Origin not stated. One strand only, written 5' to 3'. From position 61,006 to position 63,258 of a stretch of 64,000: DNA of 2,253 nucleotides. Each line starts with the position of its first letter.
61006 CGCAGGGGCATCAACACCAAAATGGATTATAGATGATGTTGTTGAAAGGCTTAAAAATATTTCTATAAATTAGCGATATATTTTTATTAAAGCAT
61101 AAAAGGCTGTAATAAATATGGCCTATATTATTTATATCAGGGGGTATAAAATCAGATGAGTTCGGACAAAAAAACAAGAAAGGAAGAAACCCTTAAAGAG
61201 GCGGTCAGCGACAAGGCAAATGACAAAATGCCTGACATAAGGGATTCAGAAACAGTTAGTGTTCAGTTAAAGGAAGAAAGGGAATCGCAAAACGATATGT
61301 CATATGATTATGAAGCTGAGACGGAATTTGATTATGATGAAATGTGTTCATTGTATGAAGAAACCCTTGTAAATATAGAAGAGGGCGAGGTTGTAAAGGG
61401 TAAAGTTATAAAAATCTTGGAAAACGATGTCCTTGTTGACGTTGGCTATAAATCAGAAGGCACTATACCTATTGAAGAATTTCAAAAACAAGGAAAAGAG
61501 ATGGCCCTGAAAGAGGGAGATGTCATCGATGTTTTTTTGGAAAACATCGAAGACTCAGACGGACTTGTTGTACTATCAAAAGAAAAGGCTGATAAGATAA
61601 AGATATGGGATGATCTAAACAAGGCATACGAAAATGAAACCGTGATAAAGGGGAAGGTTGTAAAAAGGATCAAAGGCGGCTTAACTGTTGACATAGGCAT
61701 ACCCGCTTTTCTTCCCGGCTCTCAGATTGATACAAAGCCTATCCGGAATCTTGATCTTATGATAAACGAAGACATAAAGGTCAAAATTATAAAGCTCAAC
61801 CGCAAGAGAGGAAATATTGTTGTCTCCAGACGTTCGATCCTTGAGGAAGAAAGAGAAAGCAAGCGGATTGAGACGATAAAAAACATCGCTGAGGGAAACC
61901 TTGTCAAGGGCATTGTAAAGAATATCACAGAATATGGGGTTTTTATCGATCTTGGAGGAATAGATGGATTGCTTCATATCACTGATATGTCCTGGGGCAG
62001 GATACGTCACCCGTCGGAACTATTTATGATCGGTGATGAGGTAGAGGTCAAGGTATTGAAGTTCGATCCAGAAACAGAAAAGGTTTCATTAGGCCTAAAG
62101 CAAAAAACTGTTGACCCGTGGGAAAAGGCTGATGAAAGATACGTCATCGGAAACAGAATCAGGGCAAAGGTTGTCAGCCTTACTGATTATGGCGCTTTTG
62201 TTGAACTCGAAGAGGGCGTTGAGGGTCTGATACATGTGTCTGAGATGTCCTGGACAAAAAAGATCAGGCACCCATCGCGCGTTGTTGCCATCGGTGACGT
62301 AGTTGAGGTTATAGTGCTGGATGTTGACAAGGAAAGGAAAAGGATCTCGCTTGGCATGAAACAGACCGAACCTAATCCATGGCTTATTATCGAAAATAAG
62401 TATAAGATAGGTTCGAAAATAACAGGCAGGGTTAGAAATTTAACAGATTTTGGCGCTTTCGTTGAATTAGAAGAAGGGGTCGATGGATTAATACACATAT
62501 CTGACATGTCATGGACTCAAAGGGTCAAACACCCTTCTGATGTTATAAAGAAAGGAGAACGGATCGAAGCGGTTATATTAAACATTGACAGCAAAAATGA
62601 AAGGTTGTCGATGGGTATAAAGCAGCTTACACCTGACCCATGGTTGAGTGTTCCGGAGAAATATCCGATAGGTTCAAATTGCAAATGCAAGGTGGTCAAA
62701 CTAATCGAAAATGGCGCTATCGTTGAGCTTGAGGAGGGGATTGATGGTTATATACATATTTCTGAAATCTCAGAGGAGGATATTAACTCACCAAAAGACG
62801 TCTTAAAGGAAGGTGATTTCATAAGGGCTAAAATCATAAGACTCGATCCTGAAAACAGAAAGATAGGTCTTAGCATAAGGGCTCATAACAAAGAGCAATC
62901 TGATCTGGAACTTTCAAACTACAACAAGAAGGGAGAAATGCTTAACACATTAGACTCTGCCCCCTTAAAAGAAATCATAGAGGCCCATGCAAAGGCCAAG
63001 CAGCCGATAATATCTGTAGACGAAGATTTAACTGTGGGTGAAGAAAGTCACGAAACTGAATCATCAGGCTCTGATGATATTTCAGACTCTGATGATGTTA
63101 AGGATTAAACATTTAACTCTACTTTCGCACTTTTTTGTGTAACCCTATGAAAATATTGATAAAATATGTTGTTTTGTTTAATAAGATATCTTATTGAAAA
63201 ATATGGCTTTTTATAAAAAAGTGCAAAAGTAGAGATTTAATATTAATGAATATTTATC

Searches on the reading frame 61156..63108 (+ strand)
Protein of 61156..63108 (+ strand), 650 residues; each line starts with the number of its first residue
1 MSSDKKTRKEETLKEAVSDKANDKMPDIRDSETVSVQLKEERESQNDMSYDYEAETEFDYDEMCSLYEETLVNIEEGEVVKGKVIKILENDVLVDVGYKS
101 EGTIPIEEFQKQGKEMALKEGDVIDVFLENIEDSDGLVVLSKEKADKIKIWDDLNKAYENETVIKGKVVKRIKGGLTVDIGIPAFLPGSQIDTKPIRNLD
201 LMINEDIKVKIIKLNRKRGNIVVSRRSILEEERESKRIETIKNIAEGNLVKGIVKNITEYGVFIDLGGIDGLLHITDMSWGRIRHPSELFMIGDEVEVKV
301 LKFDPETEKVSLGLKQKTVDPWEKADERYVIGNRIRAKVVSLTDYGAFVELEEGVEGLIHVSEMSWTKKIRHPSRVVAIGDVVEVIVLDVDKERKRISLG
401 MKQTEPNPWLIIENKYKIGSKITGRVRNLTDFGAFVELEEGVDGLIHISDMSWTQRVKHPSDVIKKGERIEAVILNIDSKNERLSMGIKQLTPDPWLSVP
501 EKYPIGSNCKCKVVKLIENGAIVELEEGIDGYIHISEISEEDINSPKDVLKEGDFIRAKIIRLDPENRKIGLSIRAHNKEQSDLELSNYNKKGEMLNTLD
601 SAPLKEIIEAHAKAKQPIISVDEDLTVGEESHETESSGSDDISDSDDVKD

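Call 45: search_protein_families(library=pfam, proteins=[window:61156-63108:+], max_evalue=0.00001)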
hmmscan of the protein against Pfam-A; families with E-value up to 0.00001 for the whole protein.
window:61156-63108:+ (650 aa): 5 families
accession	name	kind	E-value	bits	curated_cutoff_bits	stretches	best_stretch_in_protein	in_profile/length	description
PF00575.29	S1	-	4e-93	306.3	22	5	331-402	4-74/74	S1 RNA binding domain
PF23459.1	S1_RRP5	-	4.4e-32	110.9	27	1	506-573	4-71/72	RRP5 S1 domain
PF21710.3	Spt6_S1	-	3.1e-16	59.9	27.5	0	513-577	24-89/91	Spt6, S1/OB domain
PF17092.11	PCB_OB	-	2.5e-11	44.7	27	0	324-387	24-97/111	Penicillin-binding protein OB-like domain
PF13509.12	S1_2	-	9.6e-07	29.3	21.8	0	331-365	1-35/61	S1 domain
